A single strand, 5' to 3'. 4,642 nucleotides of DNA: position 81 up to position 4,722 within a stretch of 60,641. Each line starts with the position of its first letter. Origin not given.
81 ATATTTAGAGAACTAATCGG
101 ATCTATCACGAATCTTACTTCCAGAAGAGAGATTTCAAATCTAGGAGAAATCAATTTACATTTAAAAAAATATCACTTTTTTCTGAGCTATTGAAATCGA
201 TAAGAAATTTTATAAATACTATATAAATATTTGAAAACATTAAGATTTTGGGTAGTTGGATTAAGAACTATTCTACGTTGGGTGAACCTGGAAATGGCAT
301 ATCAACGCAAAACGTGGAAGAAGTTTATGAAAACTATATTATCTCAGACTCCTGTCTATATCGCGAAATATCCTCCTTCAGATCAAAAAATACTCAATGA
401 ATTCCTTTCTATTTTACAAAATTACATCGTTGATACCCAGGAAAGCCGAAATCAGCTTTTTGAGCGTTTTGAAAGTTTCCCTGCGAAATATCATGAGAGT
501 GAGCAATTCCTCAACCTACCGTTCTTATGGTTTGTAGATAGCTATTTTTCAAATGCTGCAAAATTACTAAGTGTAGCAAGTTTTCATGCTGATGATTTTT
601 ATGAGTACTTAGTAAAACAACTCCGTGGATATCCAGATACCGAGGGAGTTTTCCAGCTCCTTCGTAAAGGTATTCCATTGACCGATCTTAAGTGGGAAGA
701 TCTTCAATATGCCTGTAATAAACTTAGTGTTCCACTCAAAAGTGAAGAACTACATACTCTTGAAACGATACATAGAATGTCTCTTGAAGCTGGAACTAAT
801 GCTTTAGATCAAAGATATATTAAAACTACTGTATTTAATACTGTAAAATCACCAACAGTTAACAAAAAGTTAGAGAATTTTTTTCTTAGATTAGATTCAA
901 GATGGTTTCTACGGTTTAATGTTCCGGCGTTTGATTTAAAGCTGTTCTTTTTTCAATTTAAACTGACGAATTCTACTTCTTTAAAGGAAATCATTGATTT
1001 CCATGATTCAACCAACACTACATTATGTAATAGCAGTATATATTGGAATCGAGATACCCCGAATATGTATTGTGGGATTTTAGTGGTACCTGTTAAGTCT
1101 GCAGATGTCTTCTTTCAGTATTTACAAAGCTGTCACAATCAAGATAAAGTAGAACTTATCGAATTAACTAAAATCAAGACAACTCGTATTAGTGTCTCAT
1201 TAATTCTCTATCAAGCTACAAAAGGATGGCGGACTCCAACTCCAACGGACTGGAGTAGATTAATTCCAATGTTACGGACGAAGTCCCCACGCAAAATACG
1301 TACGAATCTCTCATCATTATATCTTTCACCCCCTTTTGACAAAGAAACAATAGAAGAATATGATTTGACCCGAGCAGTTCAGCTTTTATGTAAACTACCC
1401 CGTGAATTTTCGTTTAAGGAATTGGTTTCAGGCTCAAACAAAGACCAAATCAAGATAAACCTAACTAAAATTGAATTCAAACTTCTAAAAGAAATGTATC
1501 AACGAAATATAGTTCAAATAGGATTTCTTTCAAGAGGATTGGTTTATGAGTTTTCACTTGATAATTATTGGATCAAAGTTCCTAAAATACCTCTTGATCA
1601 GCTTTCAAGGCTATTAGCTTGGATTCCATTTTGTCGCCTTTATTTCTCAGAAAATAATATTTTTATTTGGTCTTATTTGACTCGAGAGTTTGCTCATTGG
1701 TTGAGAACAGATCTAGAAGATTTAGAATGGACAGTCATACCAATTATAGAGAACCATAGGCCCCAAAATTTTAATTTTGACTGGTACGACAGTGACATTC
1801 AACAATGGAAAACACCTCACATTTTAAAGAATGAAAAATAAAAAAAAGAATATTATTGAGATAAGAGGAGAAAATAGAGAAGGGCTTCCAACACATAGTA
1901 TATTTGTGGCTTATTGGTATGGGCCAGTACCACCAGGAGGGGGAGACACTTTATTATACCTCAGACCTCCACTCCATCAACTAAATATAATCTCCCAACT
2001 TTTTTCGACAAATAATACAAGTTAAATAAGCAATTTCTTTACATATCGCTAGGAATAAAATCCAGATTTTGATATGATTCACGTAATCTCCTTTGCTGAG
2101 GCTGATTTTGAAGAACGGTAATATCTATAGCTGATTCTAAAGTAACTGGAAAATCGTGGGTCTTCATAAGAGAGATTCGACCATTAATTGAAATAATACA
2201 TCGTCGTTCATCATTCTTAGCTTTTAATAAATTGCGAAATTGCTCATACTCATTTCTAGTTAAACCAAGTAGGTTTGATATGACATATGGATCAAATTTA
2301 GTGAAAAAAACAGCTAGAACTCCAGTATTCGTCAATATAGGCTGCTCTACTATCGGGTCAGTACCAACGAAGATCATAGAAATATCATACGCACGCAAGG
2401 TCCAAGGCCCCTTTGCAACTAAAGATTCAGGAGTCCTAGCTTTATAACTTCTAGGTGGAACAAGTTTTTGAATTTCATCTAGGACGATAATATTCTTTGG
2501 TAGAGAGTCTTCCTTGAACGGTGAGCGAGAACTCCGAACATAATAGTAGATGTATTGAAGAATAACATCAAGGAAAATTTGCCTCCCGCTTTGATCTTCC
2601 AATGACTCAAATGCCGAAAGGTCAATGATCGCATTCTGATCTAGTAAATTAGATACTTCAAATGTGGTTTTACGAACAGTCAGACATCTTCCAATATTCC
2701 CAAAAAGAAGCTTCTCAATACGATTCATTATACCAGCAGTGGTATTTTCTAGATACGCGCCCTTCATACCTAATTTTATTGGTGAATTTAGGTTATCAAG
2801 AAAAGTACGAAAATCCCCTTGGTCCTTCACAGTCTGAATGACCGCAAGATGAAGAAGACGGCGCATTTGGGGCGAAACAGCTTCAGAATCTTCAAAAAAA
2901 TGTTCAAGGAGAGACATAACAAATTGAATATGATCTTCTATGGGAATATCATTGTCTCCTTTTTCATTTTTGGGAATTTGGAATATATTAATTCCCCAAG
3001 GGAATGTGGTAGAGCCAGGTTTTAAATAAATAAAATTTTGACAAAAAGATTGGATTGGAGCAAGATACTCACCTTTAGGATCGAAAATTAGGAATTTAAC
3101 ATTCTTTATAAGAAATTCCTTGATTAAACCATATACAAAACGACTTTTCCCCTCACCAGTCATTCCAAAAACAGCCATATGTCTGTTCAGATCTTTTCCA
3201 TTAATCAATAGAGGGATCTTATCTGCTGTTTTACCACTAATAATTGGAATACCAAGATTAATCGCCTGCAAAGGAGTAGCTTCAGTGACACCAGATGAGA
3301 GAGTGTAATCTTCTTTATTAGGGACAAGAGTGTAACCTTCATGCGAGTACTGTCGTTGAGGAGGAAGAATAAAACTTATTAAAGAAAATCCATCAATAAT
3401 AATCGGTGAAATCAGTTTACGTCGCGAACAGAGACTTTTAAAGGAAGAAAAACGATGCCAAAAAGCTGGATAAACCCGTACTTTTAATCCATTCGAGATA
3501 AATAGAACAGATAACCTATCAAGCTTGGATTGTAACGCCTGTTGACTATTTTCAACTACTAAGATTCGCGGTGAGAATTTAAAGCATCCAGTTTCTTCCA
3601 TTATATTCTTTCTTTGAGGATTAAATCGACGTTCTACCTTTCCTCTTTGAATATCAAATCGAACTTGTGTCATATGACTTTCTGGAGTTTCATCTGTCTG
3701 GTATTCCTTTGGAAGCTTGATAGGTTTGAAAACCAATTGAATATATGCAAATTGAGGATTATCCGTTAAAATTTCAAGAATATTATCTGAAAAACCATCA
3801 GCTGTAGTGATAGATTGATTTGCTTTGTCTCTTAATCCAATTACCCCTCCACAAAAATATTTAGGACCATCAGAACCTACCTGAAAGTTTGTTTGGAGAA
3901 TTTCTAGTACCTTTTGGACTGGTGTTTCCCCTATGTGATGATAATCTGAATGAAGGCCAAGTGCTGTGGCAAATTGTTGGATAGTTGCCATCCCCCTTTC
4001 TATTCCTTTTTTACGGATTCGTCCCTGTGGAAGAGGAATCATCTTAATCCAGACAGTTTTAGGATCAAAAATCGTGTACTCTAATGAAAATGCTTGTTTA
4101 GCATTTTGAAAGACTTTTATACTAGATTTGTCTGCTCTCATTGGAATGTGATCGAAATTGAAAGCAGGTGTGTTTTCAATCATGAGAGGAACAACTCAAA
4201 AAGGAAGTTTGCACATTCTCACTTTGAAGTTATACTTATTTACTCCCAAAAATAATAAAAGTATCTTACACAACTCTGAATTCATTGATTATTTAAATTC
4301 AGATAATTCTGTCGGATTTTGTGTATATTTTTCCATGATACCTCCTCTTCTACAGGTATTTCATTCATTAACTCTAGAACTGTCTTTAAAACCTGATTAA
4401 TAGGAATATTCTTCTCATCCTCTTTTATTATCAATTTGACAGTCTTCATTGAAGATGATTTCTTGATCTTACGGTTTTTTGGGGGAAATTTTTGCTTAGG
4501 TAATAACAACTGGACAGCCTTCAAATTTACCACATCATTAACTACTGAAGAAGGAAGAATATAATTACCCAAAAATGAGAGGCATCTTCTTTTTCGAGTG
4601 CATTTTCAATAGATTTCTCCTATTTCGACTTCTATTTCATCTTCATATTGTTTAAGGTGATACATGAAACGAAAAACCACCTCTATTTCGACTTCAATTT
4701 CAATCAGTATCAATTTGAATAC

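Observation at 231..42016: Five co-oriented paralogs of an unrecognisable ~510-aa, apparently internally duplicated HTH-like protein (family A) within 42 kb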

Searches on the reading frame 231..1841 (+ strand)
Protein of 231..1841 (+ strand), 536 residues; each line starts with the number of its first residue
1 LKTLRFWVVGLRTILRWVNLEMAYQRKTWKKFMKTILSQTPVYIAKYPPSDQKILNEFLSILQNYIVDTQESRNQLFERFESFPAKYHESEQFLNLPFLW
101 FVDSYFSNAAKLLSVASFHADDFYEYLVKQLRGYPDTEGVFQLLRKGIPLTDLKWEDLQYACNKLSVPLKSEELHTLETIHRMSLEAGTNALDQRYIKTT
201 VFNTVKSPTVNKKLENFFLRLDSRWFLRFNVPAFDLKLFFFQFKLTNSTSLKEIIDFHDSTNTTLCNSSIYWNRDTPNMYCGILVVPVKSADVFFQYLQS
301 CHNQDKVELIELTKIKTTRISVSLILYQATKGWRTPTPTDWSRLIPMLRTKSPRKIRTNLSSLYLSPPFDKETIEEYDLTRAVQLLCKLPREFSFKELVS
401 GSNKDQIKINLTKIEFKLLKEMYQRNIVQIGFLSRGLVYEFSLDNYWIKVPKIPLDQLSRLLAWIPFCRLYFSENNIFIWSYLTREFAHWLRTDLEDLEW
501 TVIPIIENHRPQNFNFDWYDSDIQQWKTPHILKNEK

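Call 4: search_protein_families(library=pfam, proteins=[window:231-1841:+], max_evalue=0.1)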
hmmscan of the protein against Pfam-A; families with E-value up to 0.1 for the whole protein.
window:231-1841:+ (536 aa): 1 family
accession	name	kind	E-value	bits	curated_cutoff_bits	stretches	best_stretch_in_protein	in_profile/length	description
PF14747.11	DUF4473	-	0.02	15.8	25.9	1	26-59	42-75/78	Domain of unknown function (DUF4473)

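Call 5: search_protein_families(library=ncbifam, proteins=[window:231-1841:+], max_evalue=0.1)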
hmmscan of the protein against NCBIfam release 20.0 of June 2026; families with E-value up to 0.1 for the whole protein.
window:231-1841:+ (536 aa): 1 family
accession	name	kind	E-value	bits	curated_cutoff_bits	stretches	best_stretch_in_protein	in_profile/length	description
NF038399.1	NH_RiPP_Os17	domain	0.038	14.1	40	0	156-195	22-61/63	Os1348 family NHLP clan protein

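Call 82: search_protein_families(library=padloc, proteins=[window:294-1841:+], max_evalue=0.01)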
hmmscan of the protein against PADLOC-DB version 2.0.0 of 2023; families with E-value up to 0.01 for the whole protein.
window:294-1841:+ (515 aa): 0 families

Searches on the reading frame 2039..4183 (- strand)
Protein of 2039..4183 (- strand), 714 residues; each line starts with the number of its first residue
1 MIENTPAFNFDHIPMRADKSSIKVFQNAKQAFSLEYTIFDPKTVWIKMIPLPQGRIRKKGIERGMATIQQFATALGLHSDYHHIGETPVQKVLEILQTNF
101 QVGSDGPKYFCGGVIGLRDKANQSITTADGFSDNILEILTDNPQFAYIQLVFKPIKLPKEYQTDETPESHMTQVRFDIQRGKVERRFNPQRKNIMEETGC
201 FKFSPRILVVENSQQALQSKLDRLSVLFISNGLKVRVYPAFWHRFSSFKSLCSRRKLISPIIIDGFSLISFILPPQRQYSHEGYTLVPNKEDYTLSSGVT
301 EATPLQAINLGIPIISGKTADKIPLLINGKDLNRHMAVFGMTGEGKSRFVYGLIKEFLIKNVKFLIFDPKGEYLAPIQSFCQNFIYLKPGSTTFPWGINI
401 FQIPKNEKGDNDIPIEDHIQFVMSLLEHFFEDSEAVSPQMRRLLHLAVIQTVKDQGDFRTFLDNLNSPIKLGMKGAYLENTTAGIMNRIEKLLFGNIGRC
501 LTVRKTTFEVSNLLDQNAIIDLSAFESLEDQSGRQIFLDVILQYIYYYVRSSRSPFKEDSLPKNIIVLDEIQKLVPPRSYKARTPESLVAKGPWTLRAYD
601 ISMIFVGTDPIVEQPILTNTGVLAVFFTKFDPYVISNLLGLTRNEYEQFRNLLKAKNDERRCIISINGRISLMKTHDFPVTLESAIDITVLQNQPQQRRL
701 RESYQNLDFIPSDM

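Call 6: search_protein_families(library=pfam, proteins=[window:2039-4183:-], max_evalue=0.001)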
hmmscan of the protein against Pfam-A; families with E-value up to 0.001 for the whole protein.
window:2039-4183:- (714 aa): 2 families
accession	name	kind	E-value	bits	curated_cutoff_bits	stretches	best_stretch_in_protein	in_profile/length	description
PF01935.23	DUF87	-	7.4e-18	65.9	23.2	1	319-531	8-210/220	Helicase HerA, central domain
PF01580.24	FtsK_SpoIIIE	-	0.00038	20.4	24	1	318-375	24-85/221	FtsK/SpoIIIE family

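Call 82: search_protein_families(library=padloc, proteins=[window:2039-4183:-], max_evalue=0.01)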
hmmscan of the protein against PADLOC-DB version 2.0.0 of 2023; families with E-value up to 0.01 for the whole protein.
window:2039-4183:- (714 aa): 12 families
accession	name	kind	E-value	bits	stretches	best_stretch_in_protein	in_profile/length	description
PDLC04140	mad8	-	1.7e-12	45.5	1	332-647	26-270/314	mads_8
PDLC04105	HerA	-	5.4e-07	26.6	1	320-384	152-218/576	-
PDLC04103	HerA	-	1e-06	25.4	1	332-374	171-213/579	-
PDLC02185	HerA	-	1.3e-06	25.5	1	305-377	139-209/585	-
PDLC01055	HerA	-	5.3e-06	23.5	1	316-374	140-200/532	Type III coevolved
PDLC04097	HerA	-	1.5e-05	21.9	1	321-465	149-288/618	-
PDLC04100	HerA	-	1.6e-05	21.8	1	331-379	161-210/580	-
PDLC04098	HerA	-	0.00014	18.6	1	327-376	167-227/686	-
PDLC04102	HerA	-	0.00056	16.3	1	332-381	174-230/654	-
PDLC02684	DndH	-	0.00096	14.7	1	321-411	1353-1451/1715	DndH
PDLC04107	HerA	-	0.0052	13.9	1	328-379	163-216/306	-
PDLC02188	HerA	-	0.0082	13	0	321-375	131-194/578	-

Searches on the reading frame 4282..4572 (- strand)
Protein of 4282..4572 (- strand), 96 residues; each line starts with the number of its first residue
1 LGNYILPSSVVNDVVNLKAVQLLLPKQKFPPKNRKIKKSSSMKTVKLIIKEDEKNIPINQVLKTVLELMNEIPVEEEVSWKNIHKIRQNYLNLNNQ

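Call 52: search_protein_families(library=pfam, proteins=[window:4282-4572:-], max_evalue=0.001)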
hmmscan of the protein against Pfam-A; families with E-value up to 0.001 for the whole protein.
window:4282-4572:- (96 aa): 0 families

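Call 82: search_protein_families(library=padloc, proteins=[window:4282-4572:-], max_evalue=0.01)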
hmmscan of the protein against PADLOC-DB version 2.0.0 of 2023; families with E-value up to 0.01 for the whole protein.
window:4282-4572:- (96 aa): 0 families
